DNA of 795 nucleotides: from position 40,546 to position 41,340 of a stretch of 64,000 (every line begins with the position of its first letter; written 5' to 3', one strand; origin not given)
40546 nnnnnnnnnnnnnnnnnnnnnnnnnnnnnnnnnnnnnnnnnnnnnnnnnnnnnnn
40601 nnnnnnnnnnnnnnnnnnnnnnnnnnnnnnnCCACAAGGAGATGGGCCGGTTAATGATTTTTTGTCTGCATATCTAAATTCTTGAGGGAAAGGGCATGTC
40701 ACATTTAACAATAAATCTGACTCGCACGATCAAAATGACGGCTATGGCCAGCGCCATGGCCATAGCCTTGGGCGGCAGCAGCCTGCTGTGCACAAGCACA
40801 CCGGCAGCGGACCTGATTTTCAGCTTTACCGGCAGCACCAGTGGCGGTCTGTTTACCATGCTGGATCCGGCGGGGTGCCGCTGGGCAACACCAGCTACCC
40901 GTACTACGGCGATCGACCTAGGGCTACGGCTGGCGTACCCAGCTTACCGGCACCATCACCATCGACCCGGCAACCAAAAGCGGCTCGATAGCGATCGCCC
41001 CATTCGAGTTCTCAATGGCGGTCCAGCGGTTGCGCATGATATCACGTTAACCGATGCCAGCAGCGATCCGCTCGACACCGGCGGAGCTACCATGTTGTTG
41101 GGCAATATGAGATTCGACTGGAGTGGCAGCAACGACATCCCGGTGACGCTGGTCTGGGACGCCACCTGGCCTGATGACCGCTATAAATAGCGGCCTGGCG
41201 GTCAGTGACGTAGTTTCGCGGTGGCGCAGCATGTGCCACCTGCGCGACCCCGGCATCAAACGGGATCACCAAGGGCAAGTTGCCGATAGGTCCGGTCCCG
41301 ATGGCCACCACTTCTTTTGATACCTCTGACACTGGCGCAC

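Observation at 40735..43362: Third, much larger PEP-CTERM-family gene with a non-canonical C-terminal sorting tail and an N-terminal domain shattered by at least 4 frameshifts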

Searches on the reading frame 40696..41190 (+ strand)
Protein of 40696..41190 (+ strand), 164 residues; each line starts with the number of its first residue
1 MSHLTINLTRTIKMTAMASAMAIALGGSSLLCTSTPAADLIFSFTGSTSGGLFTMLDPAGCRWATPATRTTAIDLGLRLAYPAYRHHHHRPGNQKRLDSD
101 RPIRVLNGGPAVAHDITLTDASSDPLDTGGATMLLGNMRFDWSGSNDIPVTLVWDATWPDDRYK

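Call 38: find_encoding_contigs(protein=window:40696-41190:+, flank=2000, max_places=4)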
Protein window:40696-41190:+ (164 aa): no gene with exactly this product is on record in the collection.
